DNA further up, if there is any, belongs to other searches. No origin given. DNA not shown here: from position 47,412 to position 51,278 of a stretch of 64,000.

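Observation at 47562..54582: Seven-kb, four-gene operon of uncharacterised proteins: giant helical protein, degenerate Hsp70-like protein, TPR-like protein and coiled-coil membrane anchor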

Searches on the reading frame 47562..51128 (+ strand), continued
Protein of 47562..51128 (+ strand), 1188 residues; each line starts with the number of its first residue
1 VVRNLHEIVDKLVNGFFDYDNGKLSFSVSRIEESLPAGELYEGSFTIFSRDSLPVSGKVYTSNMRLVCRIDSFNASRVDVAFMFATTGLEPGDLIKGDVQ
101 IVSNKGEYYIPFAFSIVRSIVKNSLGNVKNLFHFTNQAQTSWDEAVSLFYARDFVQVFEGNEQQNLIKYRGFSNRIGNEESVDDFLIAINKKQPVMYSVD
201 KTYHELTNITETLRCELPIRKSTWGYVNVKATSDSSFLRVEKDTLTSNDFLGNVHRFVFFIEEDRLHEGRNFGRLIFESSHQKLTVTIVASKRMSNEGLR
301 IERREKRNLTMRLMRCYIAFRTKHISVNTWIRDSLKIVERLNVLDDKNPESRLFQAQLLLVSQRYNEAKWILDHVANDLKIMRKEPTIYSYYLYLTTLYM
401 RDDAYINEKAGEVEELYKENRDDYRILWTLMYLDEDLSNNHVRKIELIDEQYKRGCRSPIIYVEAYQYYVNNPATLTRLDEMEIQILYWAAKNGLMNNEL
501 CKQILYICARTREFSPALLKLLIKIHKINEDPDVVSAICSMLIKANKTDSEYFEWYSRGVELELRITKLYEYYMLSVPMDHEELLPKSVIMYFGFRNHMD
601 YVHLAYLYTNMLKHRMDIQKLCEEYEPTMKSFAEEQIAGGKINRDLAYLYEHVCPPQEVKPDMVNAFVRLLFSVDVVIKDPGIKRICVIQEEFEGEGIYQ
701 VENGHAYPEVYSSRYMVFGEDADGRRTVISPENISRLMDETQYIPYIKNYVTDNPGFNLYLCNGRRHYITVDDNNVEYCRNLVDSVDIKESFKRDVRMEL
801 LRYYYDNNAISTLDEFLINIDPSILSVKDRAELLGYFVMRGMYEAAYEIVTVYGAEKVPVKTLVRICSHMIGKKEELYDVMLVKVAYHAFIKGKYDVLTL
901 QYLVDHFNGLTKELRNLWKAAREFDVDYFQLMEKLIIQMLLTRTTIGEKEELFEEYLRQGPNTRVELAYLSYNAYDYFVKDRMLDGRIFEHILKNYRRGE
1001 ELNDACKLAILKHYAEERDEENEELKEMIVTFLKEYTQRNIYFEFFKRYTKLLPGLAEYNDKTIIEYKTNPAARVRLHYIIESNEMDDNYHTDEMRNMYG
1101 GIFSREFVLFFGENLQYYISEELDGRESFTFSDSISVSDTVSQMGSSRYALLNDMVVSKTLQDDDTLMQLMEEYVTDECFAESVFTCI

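Call 80: fold_search(model_id=the predicted structure, library=viral)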
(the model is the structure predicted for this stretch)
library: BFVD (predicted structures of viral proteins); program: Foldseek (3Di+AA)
matches with E <= 10: 965; with E <= 0.001: 23
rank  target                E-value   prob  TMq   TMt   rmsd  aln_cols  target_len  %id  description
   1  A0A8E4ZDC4            1.9e-07  1.00  0.08  0.14  24.1       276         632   13  BACON domain-containing protein [Polaribacter phage Leef_1]
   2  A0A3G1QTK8            3.9e-07  1.00  0.08  0.12  22.4       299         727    7  Putative cellulase or glycoside hydrolase [Erwinia phage phiEaP8]
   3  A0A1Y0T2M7            8.4e-07  1.00  0.07  0.09  19.0       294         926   11  Glycoside hydrolase family 5 domain-containing protein [Pseudomonas phage Skulduggery]
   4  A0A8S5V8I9            2.7e-06  1.00  0.07  0.16  18.9       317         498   10  BACON domain-containing protein [Siphoviridae sp. cttma3]
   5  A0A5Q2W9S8            8.7e-06  1.00  0.07  0.20  55.2       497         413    9  (no name in the UniProt tables at hand)
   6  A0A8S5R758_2          1.1e-05  1.00  0.08  0.09  11.8       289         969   10  Tail protein [virus sp. ctee23]
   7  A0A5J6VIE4            1.4e-05  1.00  0.07  0.09  17.9       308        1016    8  Uncharacterized protein [Megaviridae environmental sample]
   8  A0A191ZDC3            2.0e-05  1.00  0.07  0.33  15.3       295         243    8  Putative coagulation factor 5/8 domain-containing protein [Erwinia phage vB_EamP_Gutmeister]
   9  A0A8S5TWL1            2.7e-05  1.00  0.09  0.12  10.9       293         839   10  Tail protein [Siphoviridae sp. ctcx61]
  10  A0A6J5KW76            4.5e-05  1.00  0.07  0.11  16.6       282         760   10  Glycoside hydrolase, family 5 [uncultured Caudovirales phage]
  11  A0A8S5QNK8            6.3e-05  1.00  0.07  0.11  25.1       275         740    6  BACON domain-containing protein [Siphoviridae sp. cttOT32]
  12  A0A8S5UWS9            9.0e-05  1.00  0.07  0.09  15.4       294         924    8  Uncharacterized protein [Siphoviridae sp. ctzO58]
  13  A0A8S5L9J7            1.3e-04  1.00  0.10  0.10  11.0       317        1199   10  Cellulase [Myoviridae sp. ctPuP5]
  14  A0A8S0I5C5            1.4e-04  1.00  0.07  0.16  34.0       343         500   11  (no name in the UniProt tables at hand)
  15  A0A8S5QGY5            1.9e-04  1.00  0.07  0.24  16.7       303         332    8  BACON domain-containing protein [Myoviridae sp. ctgpD8]
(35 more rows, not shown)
